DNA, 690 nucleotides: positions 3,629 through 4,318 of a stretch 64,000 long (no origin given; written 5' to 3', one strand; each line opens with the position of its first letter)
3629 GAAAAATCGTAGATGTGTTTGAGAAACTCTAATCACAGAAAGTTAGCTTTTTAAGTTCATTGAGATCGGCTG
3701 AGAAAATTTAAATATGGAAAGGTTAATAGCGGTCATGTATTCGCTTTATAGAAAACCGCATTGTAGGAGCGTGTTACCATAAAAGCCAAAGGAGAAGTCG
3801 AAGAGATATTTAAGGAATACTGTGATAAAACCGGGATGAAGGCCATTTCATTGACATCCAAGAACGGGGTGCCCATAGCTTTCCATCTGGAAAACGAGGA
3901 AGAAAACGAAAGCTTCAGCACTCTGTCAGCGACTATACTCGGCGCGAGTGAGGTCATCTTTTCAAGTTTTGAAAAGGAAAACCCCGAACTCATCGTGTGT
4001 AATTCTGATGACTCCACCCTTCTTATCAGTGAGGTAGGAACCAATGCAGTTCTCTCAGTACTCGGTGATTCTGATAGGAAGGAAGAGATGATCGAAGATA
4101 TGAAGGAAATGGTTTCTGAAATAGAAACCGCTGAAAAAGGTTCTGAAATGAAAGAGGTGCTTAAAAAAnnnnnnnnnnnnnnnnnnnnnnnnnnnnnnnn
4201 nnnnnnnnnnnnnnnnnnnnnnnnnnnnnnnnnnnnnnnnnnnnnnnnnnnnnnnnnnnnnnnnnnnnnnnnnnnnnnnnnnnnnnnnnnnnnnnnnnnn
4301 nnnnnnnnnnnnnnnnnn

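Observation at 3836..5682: Translationally coupled Roadblock/LC7 protein and a tandem-KaiC-like ATPase with an inactivated second domain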

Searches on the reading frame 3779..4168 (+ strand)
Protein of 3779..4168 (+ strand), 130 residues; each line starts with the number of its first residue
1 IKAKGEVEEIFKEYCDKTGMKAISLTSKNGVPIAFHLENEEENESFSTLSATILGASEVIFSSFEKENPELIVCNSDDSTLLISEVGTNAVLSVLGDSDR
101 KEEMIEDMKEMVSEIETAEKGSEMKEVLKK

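Call 3: search_protein_families(library=pfam, proteins=[window:3836-4168:+], max_evalue=0.1)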
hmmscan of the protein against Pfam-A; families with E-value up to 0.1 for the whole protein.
window:3836-4168:+ (111 aa): 2 families
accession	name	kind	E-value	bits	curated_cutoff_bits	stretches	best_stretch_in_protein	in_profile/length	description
PF03259.23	Robl_LC7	-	7e-05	22.9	23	1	4-76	18-90/91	Roadblock/LC7 domain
PF21835.1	YIEGIA_cap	-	0.051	13.7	24.1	0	9-37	16-43/58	Capping complex subunit for YIEGIA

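Call 4: search_protein_families(library=ncbifam, proteins=[window:3836-4168:+], max_evalue=0.1)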
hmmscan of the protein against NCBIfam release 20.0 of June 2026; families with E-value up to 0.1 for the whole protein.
window:3836-4168:+ (111 aa): 0 families

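Call 6: find_homologous_proteins(query=window:3836-4168:+)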
Query window:3836-4168:+ (111 aa): 75 proteins with E <= 0.001 among 88 candidates.
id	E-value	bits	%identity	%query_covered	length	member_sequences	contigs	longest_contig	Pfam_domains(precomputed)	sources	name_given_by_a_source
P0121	8.3e-60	217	100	100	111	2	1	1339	-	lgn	-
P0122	3.6e-50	186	89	95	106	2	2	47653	-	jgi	-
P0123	1.8e-48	180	85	100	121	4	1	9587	PF03259.24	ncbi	ncbi:MAG: roadblock/LC7 domain-containing protein [Candidatus Natronoplasma sp.]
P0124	2.2e-45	170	77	100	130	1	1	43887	PF03259.24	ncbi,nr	ncbi:MAG: roadblock/LC7 domain-containing protein [Candidatus Thermoplasmatota archaeon]|nr:roadbloc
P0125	2.5e-43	164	76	100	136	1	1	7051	PF03259.24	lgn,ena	-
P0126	3.5e-43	163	77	100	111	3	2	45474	PF03259.24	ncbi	-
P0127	3.3e-42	160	75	95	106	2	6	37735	-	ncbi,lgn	-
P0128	2.5e-41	157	78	98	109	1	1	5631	-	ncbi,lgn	-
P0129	8.9e-41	156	73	100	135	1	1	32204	PF03259.24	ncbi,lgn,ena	-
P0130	7.7e-40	153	69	100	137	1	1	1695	PF03259.24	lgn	-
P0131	1.1e-39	152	70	100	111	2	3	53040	-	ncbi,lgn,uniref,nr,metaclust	uniref:Roadblock/LAMTOR2 domain-containing protein n=1 Tax=uncultured organism TaxID=155900 RepID=M1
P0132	1.4e-38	149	77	94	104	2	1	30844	-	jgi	-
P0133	2.7e-36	141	67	100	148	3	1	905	PF03259.24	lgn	-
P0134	4.7e-36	141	72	90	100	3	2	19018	-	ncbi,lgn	-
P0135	3.6e-35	138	67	98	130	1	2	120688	PF03259.24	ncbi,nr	ncbi:MAG: roadblock/LC7 domain-containing protein [Candidatus Thermoplasmatota archaeon]|nr:roadbloc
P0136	4.2e-35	138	62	100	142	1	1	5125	PF03259.24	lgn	-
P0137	1.4e-34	136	64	98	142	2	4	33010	PF03259.24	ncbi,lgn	-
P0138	2.9e-34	135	63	98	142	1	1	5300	PF03259.24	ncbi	ncbi:MAG: roadblock/LC7 domain-containing protein [Thermoplasmatota archaeon]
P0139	1.3e-33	133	60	100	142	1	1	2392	PF03259.24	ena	-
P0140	1.5e-33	133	62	98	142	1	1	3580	PF03259.24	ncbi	ncbi:MAG: roadblock/LC7 domain-containing protein [Thermoplasmatota archaeon]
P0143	9.5e-30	120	65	97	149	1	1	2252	PF03259.24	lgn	-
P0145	8.1e-28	114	68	86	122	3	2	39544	PF03259.24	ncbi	ncbi:MAG: roadblock/LC7 domain-containing protein [Thermoplasmata archaeon]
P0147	2.0e-26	110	57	96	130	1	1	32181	PF03259.24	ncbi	ncbi:MAG: roadblock/LC7 domain-containing protein [Thermoplasmatota archaeon]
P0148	3.6e-24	103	53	87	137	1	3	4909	PF03259.24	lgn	-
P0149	3.4e-23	99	58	73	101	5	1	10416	PF03259.24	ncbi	-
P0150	3.9e-23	99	55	87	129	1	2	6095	PF03259.24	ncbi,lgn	ncbi:MAG: roadblock/LC7 domain-containing protein [Candidatus Saliniplasma sp.]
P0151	6.9e-23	98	53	95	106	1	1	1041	PF03259.24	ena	-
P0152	1.5e-22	97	56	82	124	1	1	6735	PF03259.24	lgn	-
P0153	1.9e-22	97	55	86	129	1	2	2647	PF03259.24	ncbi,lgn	-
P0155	2.4e-22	97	51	93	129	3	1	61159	PF03259.24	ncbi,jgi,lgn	-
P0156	2.8e-22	96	51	97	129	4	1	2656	PF03259.24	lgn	-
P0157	2.8e-22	96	57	85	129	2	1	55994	PF03259.24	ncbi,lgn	ncbi:MAG: roadblock/LC7 domain-containing protein [Thermoplasmatota archaeon]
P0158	6.5e-22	95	50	95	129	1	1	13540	PF03259.24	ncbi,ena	-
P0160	7.6e-22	95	52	99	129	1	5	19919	PF03259.24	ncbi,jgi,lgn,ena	-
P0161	9.3e-22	95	51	99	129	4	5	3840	PF03259.24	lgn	-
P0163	7.6e-21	92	55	87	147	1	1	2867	PF03259.24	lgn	-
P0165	6.4e-20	89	55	87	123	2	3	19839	PF03259.24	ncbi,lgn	-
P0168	1.1e-17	82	49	87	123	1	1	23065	PF03259.24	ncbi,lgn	ncbi:MAG: roadblock/LC7 domain-containing protein [Thermoplasmata archaeon]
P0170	1.4e-13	69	42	88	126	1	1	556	PF03259.24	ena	-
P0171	3.0e-13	68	40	88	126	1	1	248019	PF03259.24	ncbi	-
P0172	2.6e-12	65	39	92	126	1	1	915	PF03259.24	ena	-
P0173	3.1e-12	64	37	84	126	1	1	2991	PF03259.24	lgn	-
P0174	4.8e-12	64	42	73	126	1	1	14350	PF03259.24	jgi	jgi:predicted regulator of Ras-like GTPase activity (Roadblock/LC7/MglB family)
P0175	5.2e-12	64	39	88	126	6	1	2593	PF03259.24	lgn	-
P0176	8.7e-12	63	38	83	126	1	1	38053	PF03259.24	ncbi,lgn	-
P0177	2.2e-11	62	37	88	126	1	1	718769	PF03259.24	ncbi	-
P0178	3.9e-11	61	35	84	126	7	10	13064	PF03259.24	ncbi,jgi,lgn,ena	-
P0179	4.8e-11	61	37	84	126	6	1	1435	PF03259.24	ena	-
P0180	1.1e-10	59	35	84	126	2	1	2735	PF03259.24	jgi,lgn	jgi:predicted regulator of Ras-like GTPase activity (Roadblock/LC7/MglB family)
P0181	2.2e-10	58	37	84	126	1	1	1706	PF03259.24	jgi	jgi:predicted regulator of Ras-like GTPase activity (Roadblock/LC7/MglB family)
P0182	7.5e-9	53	35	87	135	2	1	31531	PF03259.24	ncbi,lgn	-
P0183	1.1e-7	50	35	88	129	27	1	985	PF03259.24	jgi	jgi:predicted regulator of Ras-like GTPase activity (Roadblock/LC7/MglB family)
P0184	1.7e-7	49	42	62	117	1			PF03259.24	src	-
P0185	2.3e-7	49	41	69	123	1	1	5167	PF03259.24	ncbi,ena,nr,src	ncbi:MAG: hypothetical protein A3K65_05945 [Euryarchaeota archaeon RBG_16_68_12]|nr:MAG: hypothetica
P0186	3.5e-7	48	41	69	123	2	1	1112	PF03259.24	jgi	jgi:predicted regulator of Ras-like GTPase activity (Roadblock/LC7/MglB family)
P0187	5.5e-7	48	42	68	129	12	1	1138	PF03259.24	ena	-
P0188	1.6e-6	46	35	88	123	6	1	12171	PF03259.24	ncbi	-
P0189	1.9e-6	46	41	62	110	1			PF03259.24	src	-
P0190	2.3e-6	46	33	88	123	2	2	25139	PF03259.24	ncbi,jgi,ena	ncbi:MAG TPA: roadblock/LC7 domain-containing protein [Thermoplasmata archaeon]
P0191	3.8e-6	45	39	62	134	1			PF03259.24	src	-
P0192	3.9e-6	45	38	62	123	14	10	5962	PF03259.24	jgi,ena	-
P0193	4.2e-6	45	33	88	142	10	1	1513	PF03259.24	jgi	-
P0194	2.5e-5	42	38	62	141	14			PF03259.24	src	-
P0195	7.5e-4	37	40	51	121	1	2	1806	PF03259.24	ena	-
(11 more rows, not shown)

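Call 30: search_protein_families(library=pfam, proteins=[window:3779-4168:+, P0124, P0171, P0177], max_evalue=0.01)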
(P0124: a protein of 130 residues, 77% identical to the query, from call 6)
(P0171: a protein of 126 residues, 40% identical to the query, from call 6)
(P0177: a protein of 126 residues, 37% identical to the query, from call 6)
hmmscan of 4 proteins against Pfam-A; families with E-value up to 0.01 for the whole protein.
window:3779-4168:+ (130 aa): 1 family
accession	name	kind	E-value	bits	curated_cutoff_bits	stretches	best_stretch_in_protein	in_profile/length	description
PF03259.23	Robl_LC7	-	4.1e-07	30.1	23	1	7-95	2-90/91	Roadblock/LC7 domain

P0124 (130 aa): 1 family
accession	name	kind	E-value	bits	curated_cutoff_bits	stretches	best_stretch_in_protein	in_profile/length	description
PF03259.23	Robl_LC7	-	1.3e-06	28.4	23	1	7-92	2-87/91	Roadblock/LC7 domain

P0171 (126 aa): 1 family
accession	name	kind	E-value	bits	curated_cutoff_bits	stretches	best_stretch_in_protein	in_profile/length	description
PF03259.23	Robl_LC7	-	3.3e-10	40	23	1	11-95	6-90/91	Roadblock/LC7 domain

P0177 (126 aa): 1 family
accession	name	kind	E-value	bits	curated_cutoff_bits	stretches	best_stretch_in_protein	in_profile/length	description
PF03259.23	Robl_LC7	-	8.4e-11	41.9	23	1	11-95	6-90/91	Roadblock/LC7 domain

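Call 45: predict_structure(alignment_id=A2)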
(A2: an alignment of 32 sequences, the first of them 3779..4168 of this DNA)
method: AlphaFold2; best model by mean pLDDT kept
length: 130 residues; sequences in the alignment: 32
mean_pLDDT: 89.3   pTM: 0.82
mean pLDDT of the five models: 89.3, 89.0, 88.8, 87.7, 86.2
residues with pLDDT >= 90: 97; 70-90: 20; 50-70: 11; < 50: 2
segments of 3 or more residues with pLDDT < 50: none
pLDDT, mean of each block of 10 residues (from residue 1): 79 91 94 91 95 97 96 97 92 96 96 83 54
secondary structure, 60 per line:
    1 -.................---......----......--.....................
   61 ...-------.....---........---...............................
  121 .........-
elements in order: H2-18 E22-27 E32-37 H40-63 E71-75 E79-86 E90-97 H98-129

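Call 49: fold_search(model_id=the predicted structure, library=pdb)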
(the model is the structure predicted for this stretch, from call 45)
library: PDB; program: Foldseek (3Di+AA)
matches with E <= 10: 1338; with E <= 0.001: 138
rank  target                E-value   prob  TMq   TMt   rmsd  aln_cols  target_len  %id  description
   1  9jue_B                1.0e-08  1.00  0.78  0.83   1.9       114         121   22  Roadblock3 homodimer structure from Candidatus Prometheoarchaeum syntrophicum strain MK-D1 (released 2024-10-16)
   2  9jue_E                1.1e-08  1.00  0.76  0.83   2.0       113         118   22  Roadblock3 homodimer structure from Candidatus Prometheoarchaeum syntrophicum strain MK-D1 (released 2024-10-16)
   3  6izw_B                1.1e-08  1.00  0.83  0.75   1.8       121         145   16  Myxococcus xanthus MglA bound to GTP-gamma-S and MglB (released 2019-10-16)
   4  9jue_A                1.6e-08  1.00  0.76  0.81   1.9       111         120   22  Roadblock3 homodimer structure from Candidatus Prometheoarchaeum syntrophicum strain MK-D1 (released 2024-10-16)
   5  3t1s                  1.9e-08  1.00  0.82  0.80   2.0       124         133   15  MglB Homodimer (released 2011-08-31)
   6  7f8m_A                1.9e-08  1.00  0.76  0.83   2.0       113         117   22  Roadblock from Thorarchaeota SMTZ1-45 (released 2022-07-13)
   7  9jue_C                2.0e-08  1.00  0.79  0.85   1.8       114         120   22  Roadblock3 homodimer structure from Candidatus Prometheoarchaeum syntrophicum strain MK-D1 (released 2024-10-16)
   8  9jue_F                2.1e-08  1.00  0.77  0.83   2.0       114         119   22  Roadblock3 homodimer structure from Candidatus Prometheoarchaeum syntrophicum strain MK-D1 (released 2024-10-16)
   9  6izw_C                2.1e-08  1.00  0.74  0.76   2.5       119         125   16  Myxococcus xanthus MglA bound to GTP-gamma-S and MglB (released 2019-10-16)
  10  3t1r_B                2.5e-08  1.00  0.81  0.78   2.1       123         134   15  MglB with tetrameric arrangement (released 2011-08-31)
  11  3t1r_D                2.7e-08  1.00  0.79  0.77   2.0       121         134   16  MglB with tetrameric arrangement (released 2011-08-31)
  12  1j3w_C                3.2e-08  1.00  0.81  0.80   2.2       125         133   15  Structure of Gliding protein-mglB from Thermus Thermophilus HB8 (released 2004-04-13)
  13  6hjm_F                3.4e-08  1.00  0.82  0.84   2.0       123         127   15  Myxococcus xanthus MglB (released 2019-12-04)
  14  6hjm_C                3.9e-08  1.00  0.82  0.84   2.0       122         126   16  Myxococcus xanthus MglB (released 2019-12-04)
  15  6hjm_J                4.4e-08  1.00  0.81  0.85   1.9       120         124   16  Myxococcus xanthus MglB (released 2019-12-04)
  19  7f8m_D                5.6e-08  1.00  0.77  0.85   1.9       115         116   23  Roadblock from Thorarchaeota SMTZ1-45 (released 2022-07-13)
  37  7f8m_B                2.0e-07  1.00  0.80  0.87   1.9       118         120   22  Roadblock from Thorarchaeota SMTZ1-45 (released 2022-07-13)
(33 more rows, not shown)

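Call 65: find_encoding_contigs(protein=P0190, flank=4000, max_places=1)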
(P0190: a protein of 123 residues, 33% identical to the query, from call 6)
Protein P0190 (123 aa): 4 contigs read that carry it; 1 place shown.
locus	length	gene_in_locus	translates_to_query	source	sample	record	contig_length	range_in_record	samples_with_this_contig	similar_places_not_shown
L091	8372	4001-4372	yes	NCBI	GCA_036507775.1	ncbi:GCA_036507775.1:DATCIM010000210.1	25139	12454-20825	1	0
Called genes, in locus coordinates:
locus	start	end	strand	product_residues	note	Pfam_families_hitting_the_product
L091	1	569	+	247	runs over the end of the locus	PF01988:VIT1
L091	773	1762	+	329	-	PF00586:AIRS, PF02769:AIRS_C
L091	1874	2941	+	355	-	PF04055:Radical_SAM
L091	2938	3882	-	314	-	PF26233:NicX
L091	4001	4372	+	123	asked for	PF03259:Robl_LC7 (weak)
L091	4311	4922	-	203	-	PF01569:PAP2, PF14378:PAP2_3 (weak)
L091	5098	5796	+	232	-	PF00702:Hydrolase, PF13419:HAD_2, PF13242:Hydrolase_like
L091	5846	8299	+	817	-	PF13424:TPR_12 (faint), PF17874:TPR_MalT (faint)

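Call 66: find_encoding_contigs(protein=P0188, flank=4000, max_places=1)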
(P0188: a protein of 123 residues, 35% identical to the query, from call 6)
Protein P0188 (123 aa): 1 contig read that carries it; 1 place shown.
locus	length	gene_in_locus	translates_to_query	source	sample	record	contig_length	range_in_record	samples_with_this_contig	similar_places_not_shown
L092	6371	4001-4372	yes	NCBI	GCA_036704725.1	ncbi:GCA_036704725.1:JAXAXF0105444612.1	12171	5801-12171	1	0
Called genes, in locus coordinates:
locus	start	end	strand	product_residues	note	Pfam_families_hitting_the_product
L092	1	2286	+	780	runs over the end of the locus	PF04055:Radical_SAM (faint), PF14890:Intein_splicing, PF14528:LAGLIDADG_3 (weak)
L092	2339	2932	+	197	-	-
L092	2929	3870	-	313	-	PF02073:Peptidase_M29 (faint), PF26233:NicX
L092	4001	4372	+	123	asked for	PF03259:Robl_LC7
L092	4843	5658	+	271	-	PF00730:HhH-GPD, PF00633:HHH (faint)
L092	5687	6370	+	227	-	PF00702:Hydrolase, PF13419:HAD_2, PF13242:Hydrolase_like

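Call 72: search_protein_families(library=padloc, proteins=[window:3779-4168:+], max_evalue=0.01)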
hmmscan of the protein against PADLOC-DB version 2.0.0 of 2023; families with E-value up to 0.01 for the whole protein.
window:3779-4168:+ (130 aa): 0 families
